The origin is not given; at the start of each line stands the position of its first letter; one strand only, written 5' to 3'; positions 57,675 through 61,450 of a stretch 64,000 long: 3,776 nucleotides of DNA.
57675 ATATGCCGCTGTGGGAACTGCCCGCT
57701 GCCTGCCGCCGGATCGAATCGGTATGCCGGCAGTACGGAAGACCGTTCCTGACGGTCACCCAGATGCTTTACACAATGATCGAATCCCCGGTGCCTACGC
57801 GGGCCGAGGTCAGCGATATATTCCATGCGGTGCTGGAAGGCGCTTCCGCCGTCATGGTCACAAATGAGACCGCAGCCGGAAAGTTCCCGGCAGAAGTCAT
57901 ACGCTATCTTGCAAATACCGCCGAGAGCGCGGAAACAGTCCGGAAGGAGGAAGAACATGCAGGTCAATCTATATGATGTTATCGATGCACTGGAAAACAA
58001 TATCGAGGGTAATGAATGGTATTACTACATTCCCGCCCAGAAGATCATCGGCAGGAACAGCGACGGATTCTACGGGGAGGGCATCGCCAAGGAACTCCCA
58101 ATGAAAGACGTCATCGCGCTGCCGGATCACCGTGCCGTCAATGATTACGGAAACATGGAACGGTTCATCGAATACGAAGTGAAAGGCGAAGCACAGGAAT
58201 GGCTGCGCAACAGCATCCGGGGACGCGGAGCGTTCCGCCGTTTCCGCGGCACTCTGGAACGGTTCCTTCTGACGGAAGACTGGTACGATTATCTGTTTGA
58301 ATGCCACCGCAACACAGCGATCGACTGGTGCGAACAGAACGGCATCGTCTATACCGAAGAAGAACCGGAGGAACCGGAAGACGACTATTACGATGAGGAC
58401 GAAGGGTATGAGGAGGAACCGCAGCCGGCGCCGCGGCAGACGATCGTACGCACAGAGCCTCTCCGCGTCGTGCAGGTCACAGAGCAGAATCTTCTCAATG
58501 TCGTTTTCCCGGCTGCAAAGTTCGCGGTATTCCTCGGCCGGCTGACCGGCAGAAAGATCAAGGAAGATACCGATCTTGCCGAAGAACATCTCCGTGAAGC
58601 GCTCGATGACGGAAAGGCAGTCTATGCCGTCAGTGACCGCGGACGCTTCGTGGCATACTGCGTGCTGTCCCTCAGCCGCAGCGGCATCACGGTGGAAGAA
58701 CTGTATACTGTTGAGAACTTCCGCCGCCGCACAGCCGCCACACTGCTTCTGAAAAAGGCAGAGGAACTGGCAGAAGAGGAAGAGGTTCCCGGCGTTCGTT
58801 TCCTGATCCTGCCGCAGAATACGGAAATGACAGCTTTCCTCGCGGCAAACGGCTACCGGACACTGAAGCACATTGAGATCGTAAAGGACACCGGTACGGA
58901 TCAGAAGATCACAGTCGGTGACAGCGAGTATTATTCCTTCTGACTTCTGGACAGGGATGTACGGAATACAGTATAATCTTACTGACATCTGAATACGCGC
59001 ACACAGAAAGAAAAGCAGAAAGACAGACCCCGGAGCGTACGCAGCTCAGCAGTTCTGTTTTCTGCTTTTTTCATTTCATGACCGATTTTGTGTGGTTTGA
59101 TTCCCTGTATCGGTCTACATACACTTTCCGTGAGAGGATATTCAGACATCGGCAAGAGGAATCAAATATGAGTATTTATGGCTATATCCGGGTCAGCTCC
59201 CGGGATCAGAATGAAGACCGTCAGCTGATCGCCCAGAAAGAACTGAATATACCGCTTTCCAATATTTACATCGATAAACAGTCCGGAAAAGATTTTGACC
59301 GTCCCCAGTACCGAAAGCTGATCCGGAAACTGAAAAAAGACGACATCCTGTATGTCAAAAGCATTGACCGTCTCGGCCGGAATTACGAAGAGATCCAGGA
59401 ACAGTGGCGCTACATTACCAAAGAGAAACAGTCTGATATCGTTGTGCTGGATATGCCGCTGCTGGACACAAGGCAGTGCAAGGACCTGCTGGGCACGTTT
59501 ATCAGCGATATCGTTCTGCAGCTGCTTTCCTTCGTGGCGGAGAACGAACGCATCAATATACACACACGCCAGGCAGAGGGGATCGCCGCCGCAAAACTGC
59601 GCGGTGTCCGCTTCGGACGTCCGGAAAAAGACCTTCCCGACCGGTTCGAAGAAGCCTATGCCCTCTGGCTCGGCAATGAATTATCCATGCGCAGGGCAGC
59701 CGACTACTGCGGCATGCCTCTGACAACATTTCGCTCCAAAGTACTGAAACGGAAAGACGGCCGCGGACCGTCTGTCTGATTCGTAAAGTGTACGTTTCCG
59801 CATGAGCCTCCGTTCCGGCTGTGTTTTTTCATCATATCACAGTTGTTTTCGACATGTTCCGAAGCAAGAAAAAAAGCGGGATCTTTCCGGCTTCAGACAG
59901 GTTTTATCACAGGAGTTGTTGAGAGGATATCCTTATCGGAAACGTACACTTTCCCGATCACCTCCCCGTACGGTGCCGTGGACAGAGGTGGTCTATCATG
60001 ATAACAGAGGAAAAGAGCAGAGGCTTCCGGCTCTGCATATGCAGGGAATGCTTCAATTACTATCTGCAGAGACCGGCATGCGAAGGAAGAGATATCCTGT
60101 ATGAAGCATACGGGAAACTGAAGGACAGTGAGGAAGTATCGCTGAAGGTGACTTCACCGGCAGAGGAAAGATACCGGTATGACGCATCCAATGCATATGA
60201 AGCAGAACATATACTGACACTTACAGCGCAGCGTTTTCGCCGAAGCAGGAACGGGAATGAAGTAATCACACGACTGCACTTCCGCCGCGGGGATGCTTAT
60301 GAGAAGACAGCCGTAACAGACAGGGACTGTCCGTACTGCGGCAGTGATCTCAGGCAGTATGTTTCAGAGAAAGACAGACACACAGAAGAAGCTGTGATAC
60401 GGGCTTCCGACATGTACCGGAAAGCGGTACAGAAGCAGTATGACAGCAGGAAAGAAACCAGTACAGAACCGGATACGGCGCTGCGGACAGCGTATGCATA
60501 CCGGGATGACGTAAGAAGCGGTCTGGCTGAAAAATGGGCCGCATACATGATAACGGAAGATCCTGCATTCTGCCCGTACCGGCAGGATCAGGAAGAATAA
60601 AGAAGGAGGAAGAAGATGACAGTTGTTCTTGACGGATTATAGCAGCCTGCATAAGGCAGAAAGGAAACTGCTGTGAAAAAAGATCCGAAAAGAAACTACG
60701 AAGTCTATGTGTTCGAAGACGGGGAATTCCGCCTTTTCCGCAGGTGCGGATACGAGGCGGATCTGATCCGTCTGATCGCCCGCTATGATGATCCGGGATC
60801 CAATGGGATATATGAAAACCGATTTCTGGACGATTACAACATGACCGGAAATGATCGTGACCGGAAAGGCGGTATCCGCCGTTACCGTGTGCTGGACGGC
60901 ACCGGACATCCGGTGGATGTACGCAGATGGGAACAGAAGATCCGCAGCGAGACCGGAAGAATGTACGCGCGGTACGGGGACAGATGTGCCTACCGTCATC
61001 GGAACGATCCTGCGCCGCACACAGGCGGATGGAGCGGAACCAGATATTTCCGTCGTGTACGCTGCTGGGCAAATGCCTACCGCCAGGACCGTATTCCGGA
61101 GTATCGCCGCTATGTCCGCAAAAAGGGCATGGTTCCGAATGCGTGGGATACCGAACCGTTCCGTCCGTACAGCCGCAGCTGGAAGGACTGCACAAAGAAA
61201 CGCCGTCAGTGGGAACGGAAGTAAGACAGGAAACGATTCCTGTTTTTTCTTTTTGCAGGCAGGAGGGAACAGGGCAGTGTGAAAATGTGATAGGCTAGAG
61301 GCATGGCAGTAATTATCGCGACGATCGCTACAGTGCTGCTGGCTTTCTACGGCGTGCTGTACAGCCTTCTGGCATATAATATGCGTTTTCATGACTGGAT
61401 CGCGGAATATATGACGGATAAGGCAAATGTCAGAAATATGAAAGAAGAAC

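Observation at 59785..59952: Hin-like invertible promoter switch next to a serine recombinase, currently OFF for two unknown genes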

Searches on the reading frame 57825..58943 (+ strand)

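Call 7: search_protein_families(library=pfam, proteins=[window:57825-58943:+], max_evalue=0.01)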
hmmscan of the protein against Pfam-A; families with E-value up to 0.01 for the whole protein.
window:57825-58943:+ (372 aa): 4 families
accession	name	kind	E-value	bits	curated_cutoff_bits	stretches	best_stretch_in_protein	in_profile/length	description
PF00583.31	Acetyltransf_1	-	2.2e-07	31.6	20.7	1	255-344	24-116/116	Acetyltransferase (GNAT) family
PF03682.18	UPF0158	-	9.3e-06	26.2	21.1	1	107-180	70-145/157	Uncharacterised protein family (UPF0158)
PF13673.13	Acetyltransf_10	-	0.00092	19.6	23.6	1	251-347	17-110/128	Acetyltransferase (GNAT) domain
PF13508.13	Acetyltransf_7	-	0.0013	19.5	27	1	264-345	3-83/84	Acetyltransferase (GNAT) domain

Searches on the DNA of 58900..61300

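Call 68: search_rna_families(source=window, start=58900, end=61300, threshold=evalue, max_evalue=1)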
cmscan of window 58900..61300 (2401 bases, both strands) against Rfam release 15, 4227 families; matches with E-value up to 1: 1.
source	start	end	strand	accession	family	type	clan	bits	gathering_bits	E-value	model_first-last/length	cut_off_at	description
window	59779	59839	-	RF01128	sR43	Gene; snRNA; snoRNA; CD-box;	-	15.9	45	0.73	1-56/56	no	Small nucleolar RNA sR42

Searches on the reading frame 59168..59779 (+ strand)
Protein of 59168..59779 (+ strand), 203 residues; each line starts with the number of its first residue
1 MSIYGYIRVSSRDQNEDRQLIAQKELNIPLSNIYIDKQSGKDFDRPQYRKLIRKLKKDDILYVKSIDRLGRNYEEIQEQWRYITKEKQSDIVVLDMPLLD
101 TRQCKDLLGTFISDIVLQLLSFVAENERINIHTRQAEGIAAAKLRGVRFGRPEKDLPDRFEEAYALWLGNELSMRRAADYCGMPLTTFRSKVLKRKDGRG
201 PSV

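Call 7: search_protein_families(library=pfam, proteins=[window:59168-59779:+], max_evalue=0.01)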
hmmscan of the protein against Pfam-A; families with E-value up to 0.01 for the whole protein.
window:59168-59779:+ (203 aa): 2 families
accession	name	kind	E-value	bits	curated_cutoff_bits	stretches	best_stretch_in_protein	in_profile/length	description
PF00239.26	Resolvase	-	1.1e-25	90.8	23.3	1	3-147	1-144/145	Resolvase, N terminal domain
PF05225.22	HTH_psq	-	0.0018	18.4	20.4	1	157-196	2-40/45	helix-turn-helix, Psq domain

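Call 11: find_encoding_contigs(protein=window:59168-59779:+, flank=3000, max_places=10)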
Protein window:59168-59779:+ (203 aa): 22 contigs read that carry it; 9 places shown.
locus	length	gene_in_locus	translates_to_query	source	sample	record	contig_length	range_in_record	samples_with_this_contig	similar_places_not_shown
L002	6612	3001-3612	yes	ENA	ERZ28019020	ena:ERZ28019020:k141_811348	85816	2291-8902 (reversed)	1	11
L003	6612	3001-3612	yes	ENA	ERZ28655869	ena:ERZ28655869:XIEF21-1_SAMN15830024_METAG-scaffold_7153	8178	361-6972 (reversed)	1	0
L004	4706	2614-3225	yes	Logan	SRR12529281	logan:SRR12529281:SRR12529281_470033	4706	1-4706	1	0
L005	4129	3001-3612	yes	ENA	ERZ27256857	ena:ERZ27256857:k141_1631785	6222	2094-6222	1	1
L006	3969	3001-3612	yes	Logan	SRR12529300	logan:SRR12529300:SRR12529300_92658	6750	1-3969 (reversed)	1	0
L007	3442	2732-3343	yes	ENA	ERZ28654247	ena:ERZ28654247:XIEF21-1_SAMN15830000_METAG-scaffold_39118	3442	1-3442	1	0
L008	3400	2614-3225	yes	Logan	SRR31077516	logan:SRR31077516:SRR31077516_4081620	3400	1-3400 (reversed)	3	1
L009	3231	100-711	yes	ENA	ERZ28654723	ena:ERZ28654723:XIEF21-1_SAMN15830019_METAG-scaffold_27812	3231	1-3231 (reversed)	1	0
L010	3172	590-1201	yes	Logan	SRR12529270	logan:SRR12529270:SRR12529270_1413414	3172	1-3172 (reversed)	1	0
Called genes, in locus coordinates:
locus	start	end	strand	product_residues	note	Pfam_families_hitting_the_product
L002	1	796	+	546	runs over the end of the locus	PF00270:DEAD, PF04851:ResIII, PF13604:AAA_30 (weak), PF18766:SWI2_SNF2, PF00271:Helicase_C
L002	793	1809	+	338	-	PF00224:PK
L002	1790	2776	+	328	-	PF03682:UPF0158 (weak), PF00583:Acetyltransf_1 (weak)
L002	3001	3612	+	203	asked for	PF00239:Resolvase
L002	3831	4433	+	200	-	-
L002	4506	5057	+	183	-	-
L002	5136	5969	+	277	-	PF20434:BD-FAE, PF07859:Abhydrolase_3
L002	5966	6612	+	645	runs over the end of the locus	PF02129:Peptidase_S15 (faint), PF00326:Peptidase_S9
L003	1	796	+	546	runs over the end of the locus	PF00270:DEAD, PF04851:ResIII, PF13604:AAA_30 (weak), PF18766:SWI2_SNF2, PF00271:Helicase_C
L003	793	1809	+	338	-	PF00224:PK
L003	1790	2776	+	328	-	PF03682:UPF0158 (weak), PF00583:Acetyltransf_1 (weak)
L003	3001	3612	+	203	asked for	PF00239:Resolvase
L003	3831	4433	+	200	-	-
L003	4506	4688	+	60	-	-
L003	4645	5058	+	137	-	-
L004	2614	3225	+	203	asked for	PF00239:Resolvase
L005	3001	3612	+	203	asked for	PF00239:Resolvase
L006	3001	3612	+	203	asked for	PF00239:Resolvase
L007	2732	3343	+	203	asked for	PF00239:Resolvase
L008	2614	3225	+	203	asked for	PF00239:Resolvase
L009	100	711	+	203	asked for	PF00239:Resolvase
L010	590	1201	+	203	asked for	PF00239:Resolvase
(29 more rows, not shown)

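Call 27: search_protein_families(library=ncbifam, proteins=[window:59168-59779:+], max_evalue=1)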
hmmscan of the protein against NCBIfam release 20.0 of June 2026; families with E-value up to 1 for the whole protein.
window:59168-59779:+ (203 aa): 8 families
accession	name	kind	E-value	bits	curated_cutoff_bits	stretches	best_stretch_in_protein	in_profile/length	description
NF041201.1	recomb_XisF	equivalog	3.6e-11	42.7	375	1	3-118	1-116/465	fdxN element excision recombinase XisF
NF009949.0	PRK13413.1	equivalog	6.5e-11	42.3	272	1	3-157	2-153/203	master DNA invertase Mpi family serine-type recombinase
NF033518.0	transpos_IS607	equivalog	0.00017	21.2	110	1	3-95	56-153/187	IS607 family transposase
NF047344.1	SCCmet_CcrA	equivalog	0.00053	19.2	700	1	5-139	6-139/442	cassette chromosome recombinase CcrA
NF049883.1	resolv_YneB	equivalog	0.0037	16.7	175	1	12-86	21-94/211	YneB family resolvase-like protein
NF047343.1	SCCmet_CcrB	equivalog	0.015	14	900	1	27-131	42-140/542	cassette chromosome recombinase CcrB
NF033605.1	Zn_bnd_ABC_AdcA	exception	0.078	11.9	700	1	33-94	156-217/517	zinc ABC transporter substrate-binding lipoprotein AdcA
NF041592.1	carboxyl_red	equivalog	0.12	9.9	1300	1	147-192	925-971/1160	carboxylic acid reductase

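Call 28: search_protein_families(library=phrogs, proteins=[window:59168-59779:+], max_evalue=1)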
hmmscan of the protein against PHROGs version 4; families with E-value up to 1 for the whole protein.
window:59168-59779:+ (203 aa): 5 families
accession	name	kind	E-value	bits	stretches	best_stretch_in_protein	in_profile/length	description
phrog_125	-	DNA, RNA and nucleotide metabolism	4.1e-47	161.9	1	1-193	20-201/254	DNA invertase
phrog_95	-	integration and excision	1.2e-15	58.2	1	2-146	89-237/651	integrase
phrog_8275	-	DNA, RNA and nucleotide metabolism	3.3e-05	24.7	1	4-53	3-50/51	DNA invertase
phrog_6620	-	integration and excision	0.021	15.4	1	5-113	60-170/201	transposase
phrog_31769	-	unknown function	0.8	10.7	0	57-97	5-45/85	-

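Call 29: search_protein_families(library=padloc, proteins=[window:59168-59779:+], max_evalue=1)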
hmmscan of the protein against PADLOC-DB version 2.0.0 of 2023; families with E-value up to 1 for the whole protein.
window:59168-59779:+ (203 aa): 0 families

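Call 73: search_solved_structures(query=window:59168-59776:+, max_evalue=0.001, show_alignments=1)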
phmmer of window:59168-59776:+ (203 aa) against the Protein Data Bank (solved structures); distinct sequences matched with E-value up to 0.001: 15.
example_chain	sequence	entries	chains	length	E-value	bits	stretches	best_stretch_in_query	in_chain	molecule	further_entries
2r0q_C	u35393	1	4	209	4.3e-26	94.8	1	3-157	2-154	Putative transposon Tn552 DNA-invertase bin3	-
5c32_B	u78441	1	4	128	5.1e-20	75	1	3-128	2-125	Putative transposon Tn552 DNA-invertase bin3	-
5c31_A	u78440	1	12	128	7.4e-20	74.5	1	3-128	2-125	Sin, putative plasmid resolvase dimer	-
5c34_B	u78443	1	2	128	1.9e-19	73.2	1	3-128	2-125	Putative transposon Tn552 DNA-invertase bin3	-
5c35_A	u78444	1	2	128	3.7e-19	72.2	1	3-128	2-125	Recombinase Sin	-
3pkz_A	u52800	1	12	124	2.4e-18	69.5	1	3-127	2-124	Recombinase Sin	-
1zr2_A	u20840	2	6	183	3.4e-16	62.6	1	1-158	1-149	Transposon gamma-delta resolvase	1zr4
5cy1_A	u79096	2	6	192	5.3e-16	61.9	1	1-152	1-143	Transposon Tn3 resolvase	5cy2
2gm4_A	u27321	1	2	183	1.6e-15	60.3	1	1-158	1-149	Transposon gamma-delta resolvase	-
1gdt_A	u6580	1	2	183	2.3e-14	56.5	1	1-158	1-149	PROTEIN (GAMMA DELTA RESOLVASE)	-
4m6f_A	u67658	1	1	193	1.5e-12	50.6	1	3-187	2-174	DNA-invertase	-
3uj3_X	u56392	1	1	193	1.7e-12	50.5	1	3-187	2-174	DNA-invertase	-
1gdr_A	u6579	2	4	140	4.3e-12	49.1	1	1-149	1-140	GAMMA DELTA-RESOLVASE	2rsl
2gm5_A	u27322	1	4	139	1.5e-11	47.4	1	3-139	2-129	Transposon gamma-delta resolvase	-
1ght_A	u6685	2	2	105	3.3e-10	43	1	1-76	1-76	TRANSPOSON GAMMA-DELTA RESOLVASE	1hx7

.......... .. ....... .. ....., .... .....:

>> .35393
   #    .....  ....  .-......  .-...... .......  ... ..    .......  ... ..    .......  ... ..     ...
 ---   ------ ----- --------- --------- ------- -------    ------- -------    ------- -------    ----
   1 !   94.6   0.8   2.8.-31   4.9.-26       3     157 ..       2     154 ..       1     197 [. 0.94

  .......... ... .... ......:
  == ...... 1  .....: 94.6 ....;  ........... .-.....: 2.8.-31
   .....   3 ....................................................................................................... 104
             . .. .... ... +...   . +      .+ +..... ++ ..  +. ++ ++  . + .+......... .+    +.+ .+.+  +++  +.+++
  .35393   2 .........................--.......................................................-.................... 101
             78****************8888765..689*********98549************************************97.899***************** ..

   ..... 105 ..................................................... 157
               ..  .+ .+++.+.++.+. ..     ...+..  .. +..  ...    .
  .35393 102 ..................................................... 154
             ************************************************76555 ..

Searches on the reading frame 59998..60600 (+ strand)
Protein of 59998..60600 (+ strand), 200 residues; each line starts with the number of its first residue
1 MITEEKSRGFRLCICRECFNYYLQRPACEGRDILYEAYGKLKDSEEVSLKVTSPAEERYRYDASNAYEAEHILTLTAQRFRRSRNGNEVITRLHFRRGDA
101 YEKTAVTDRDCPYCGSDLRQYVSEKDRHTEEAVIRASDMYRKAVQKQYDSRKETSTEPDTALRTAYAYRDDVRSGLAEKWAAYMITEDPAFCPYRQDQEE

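Call 7: search_protein_families(library=pfam, proteins=[window:59998-60600:+], max_evalue=0.01)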
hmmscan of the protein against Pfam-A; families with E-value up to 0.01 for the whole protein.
window:59998-60600:+ (200 aa): 0 families

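Call 22: find_encoding_contigs(protein=window:59998-60600:+, flank=1500, max_places=10)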
Protein window:59998-60600:+ (200 aa): 18 contigs read that carry it; 4 places shown.
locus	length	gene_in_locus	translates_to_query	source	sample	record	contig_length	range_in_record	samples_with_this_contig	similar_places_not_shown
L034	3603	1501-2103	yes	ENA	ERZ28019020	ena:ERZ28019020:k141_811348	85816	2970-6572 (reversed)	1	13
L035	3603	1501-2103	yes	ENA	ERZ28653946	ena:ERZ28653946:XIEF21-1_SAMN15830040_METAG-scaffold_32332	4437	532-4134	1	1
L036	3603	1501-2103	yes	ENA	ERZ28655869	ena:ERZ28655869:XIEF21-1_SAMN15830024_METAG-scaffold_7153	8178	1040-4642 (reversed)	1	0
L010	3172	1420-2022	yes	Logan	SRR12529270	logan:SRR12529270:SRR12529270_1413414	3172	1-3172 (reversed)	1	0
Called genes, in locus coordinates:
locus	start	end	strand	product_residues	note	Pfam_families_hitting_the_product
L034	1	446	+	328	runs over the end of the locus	PF03682:UPF0158 (weak), PF00583:Acetyltransf_1 (weak)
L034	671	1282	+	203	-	PF00239:Resolvase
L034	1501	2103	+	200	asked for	-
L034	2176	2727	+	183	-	-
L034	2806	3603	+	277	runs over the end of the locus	PF20434:BD-FAE, PF07859:Abhydrolase_3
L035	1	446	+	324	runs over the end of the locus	?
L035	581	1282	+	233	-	PF00239:Resolvase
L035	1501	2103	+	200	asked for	-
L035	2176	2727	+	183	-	-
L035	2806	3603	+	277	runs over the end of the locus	PF20434:BD-FAE, PF07859:Abhydrolase_3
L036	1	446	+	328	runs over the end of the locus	PF03682:UPF0158 (weak), PF00583:Acetyltransf_1 (weak)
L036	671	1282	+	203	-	PF00239:Resolvase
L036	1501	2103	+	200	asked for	-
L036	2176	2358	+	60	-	-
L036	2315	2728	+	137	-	-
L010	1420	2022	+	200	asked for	-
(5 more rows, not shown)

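Call 27: search_protein_families(library=ncbifam, proteins=[window:59998-60600:+], max_evalue=1)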
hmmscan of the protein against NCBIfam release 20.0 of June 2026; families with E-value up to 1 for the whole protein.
window:59998-60600:+ (200 aa): 2 families
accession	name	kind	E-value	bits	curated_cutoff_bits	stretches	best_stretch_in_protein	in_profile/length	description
TIGR03882.1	cyclo_dehyd_2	equivalog_domain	0.12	12.6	36.9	1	63-152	59-153/164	TOMM precursor leader peptide-binding protein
NF033943.0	RTX_toxin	subfamily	0.24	9.5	1000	1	77-136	505-564/930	RTX family hemolysin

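Call 28: search_protein_families(library=phrogs, proteins=[window:59998-60600:+], max_evalue=1)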
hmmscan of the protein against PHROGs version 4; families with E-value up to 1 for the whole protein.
window:59998-60600:+ (200 aa): 4 families
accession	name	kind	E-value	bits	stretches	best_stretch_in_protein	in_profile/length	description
phrog_22274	-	unknown function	0.062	15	1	84-146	3-63/81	-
phrog_6422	-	moron, auxiliary metabolic gene and host takeover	0.11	13.9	1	109-155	31-80/120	Lar-like restriction alleviation protein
phrog_27517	-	unknown function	0.4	11.9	1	85-122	23-59/73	-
phrog_9124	-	unknown function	0.83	11.2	0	102-131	3-30/74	-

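Call 29: search_protein_families(library=padloc, proteins=[window:59998-60600:+], max_evalue=1)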
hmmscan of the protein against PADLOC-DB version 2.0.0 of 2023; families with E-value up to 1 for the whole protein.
window:59998-60600:+ (200 aa): 1 family
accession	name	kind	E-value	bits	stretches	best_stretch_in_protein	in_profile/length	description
PDLC03863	LmuB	-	0.01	12.5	1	90-164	299-373/610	-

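Call 30: find_homologous_proteins(query=window:59998-60600:+)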
Query window:59998-60600:+ (200 aa): 4 proteins with E <= 0.001 among 97 candidates.
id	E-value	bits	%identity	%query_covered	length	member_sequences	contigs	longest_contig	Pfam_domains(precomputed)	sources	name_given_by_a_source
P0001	3.8e-129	446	100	100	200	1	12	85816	-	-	-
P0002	1.4e-88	314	70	100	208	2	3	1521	-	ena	-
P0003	8.8e-69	249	57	100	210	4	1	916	-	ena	-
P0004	4.6e-28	116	100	28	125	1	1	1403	PF04542.21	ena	-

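Call 32: find_encoding_contigs(protein=P0004, flank=3000)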
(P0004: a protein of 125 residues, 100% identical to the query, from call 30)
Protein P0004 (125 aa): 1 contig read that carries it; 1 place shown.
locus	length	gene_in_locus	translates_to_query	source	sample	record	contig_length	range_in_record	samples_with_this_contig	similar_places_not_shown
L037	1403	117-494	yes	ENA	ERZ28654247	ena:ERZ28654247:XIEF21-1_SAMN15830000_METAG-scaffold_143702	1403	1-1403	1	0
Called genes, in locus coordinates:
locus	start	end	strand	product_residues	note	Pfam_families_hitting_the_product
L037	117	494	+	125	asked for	PF04542:Sigma70_r2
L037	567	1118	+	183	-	-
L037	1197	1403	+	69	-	?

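Call 33: find_encoding_contigs(protein=P0002, flank=3000)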
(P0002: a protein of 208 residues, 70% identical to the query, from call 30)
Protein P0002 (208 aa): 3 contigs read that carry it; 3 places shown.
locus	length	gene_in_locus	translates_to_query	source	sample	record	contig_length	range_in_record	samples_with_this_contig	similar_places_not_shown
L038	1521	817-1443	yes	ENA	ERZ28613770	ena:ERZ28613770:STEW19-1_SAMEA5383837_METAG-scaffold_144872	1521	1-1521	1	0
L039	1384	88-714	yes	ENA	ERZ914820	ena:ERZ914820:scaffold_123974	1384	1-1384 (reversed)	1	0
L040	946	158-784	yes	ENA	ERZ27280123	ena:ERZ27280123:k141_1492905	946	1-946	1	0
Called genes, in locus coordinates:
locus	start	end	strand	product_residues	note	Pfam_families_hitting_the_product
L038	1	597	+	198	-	?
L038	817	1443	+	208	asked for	-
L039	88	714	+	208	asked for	-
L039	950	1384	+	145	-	?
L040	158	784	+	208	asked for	-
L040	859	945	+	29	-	?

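Call 34: find_encoding_contigs(protein=P0003, flank=3000)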
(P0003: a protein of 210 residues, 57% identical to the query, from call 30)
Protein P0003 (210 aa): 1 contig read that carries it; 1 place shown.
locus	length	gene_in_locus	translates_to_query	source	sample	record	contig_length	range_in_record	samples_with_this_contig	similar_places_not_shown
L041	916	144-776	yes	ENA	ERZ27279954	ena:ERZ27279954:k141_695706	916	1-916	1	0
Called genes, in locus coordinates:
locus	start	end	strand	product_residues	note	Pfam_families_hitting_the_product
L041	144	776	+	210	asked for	-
